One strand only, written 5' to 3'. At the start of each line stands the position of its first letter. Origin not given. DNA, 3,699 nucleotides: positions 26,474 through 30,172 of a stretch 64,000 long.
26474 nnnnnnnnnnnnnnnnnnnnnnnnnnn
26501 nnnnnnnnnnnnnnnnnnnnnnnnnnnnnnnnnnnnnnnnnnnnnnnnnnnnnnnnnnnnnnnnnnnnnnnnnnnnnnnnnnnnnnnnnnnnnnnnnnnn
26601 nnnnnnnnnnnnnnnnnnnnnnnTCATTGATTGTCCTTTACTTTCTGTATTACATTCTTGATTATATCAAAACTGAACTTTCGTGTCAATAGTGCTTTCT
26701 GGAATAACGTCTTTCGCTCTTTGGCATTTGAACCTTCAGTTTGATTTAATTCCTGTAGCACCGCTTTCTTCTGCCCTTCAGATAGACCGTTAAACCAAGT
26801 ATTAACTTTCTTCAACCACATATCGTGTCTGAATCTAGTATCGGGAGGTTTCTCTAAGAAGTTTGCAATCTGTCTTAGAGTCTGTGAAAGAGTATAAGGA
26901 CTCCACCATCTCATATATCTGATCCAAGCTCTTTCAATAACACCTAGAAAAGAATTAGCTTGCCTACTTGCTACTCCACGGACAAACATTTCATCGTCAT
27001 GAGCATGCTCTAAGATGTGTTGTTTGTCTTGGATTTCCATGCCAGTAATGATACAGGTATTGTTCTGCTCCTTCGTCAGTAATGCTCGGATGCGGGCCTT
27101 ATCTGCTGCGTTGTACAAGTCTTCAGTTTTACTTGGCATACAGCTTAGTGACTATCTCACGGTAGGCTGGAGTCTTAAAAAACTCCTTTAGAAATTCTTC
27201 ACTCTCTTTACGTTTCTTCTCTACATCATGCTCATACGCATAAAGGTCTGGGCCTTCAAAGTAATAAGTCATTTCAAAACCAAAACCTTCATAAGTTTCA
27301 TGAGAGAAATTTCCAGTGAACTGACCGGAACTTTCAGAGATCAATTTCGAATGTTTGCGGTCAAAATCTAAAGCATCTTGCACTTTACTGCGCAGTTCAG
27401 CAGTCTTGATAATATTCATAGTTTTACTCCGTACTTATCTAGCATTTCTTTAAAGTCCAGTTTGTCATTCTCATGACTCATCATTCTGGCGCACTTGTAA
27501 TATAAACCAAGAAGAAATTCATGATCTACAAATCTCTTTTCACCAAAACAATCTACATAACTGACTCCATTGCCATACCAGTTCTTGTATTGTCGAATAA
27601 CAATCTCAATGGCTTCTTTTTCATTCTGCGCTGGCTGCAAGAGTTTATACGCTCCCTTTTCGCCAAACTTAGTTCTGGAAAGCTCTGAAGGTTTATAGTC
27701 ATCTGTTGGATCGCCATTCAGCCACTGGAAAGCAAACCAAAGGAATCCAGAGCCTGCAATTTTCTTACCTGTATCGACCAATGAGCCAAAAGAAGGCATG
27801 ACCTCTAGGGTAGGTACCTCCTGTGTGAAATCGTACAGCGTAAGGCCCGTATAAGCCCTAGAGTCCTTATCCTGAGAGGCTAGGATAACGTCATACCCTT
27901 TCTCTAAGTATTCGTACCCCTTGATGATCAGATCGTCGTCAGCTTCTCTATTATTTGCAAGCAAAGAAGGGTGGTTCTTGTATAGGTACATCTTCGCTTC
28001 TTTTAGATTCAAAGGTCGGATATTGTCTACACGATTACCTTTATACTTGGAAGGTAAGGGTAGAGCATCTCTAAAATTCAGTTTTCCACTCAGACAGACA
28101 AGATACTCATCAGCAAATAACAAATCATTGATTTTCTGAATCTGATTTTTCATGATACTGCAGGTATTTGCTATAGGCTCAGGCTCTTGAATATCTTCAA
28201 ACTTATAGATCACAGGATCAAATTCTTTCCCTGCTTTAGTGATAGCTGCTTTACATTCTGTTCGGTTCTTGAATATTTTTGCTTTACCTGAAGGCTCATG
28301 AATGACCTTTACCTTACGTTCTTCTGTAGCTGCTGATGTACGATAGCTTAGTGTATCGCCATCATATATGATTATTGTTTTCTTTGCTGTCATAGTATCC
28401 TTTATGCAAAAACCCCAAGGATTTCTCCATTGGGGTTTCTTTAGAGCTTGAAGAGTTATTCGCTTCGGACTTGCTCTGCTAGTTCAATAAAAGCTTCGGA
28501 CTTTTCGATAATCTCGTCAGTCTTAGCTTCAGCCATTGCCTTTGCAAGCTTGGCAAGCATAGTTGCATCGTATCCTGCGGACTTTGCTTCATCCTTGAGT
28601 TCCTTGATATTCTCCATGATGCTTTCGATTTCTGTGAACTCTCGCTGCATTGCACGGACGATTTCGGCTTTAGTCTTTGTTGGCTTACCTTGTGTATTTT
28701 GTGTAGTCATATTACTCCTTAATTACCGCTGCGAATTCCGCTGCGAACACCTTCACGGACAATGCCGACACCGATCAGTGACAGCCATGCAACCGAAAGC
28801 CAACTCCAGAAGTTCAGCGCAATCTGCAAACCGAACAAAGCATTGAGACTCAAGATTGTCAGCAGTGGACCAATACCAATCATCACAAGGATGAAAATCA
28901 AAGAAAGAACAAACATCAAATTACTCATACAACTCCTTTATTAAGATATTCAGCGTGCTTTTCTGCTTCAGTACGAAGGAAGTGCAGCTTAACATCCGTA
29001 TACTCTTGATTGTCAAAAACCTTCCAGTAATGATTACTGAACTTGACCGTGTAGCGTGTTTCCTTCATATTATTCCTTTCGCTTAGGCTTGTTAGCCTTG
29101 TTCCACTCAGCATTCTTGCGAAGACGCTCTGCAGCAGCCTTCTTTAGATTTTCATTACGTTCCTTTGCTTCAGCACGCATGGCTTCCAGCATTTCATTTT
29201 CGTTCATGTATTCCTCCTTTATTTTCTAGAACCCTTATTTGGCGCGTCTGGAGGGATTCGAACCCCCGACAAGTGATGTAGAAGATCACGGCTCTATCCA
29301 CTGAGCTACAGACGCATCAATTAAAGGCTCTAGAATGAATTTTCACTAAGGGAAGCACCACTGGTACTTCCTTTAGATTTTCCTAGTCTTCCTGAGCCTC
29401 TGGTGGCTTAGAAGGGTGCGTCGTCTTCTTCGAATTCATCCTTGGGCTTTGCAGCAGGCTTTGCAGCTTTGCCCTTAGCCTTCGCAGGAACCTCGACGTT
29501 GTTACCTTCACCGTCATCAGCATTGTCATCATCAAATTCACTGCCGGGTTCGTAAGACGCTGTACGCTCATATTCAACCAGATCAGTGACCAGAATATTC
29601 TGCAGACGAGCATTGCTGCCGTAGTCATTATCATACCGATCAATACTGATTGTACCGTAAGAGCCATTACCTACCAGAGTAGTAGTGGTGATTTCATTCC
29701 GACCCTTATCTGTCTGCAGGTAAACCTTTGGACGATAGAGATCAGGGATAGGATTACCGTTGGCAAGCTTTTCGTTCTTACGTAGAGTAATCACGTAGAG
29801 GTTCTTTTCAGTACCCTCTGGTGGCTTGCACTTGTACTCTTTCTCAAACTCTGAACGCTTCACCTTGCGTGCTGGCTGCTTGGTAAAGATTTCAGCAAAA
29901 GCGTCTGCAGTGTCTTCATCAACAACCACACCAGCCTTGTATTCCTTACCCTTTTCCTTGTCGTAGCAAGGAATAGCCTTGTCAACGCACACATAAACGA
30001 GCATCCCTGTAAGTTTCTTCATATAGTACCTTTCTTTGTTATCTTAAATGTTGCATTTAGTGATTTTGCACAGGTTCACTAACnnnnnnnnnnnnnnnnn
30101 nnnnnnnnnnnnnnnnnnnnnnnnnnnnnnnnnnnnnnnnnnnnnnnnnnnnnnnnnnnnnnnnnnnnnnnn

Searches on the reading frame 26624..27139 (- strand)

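Call 40: search_protein_families(library=phrogs, max_evalue=0.00001, proteins=[window:26624-27139:-])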
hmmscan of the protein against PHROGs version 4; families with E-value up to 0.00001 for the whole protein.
window:26624-27139:- (171 aa): 1 family
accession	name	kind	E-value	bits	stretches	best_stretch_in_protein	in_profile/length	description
phrog_423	-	DNA, RNA and nucleotide metabolism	3.1e-15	57.5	1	10-150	7-154/159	endonuclease VII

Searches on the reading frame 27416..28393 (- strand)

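Call 40: search_protein_families(library=phrogs, max_evalue=0.00001, proteins=[window:27416-28393:-])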
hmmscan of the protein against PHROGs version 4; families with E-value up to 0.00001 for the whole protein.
window:27416-28393:- (325 aa): 1 family
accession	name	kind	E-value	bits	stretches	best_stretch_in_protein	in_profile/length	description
phrog_107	-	DNA, RNA and nucleotide metabolism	1.7e-54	186.8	1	2-323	116-378/542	exonuclease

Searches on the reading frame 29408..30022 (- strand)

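Call 40: search_protein_families(library=phrogs, max_evalue=0.00001, proteins=[window:29408-30022:-])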
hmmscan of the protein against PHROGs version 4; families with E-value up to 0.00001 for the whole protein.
window:29408-30022:- (204 aa): 2 families
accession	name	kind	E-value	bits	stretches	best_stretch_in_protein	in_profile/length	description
phrog_3877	-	unknown function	4.3e-12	47.3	1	104-201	166-267/285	-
phrog_112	-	DNA, RNA and nucleotide metabolism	4.7e-07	30.7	1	23-197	43-208/265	Gp2.5-like ssDNA binding protein and ssDNA annealing protein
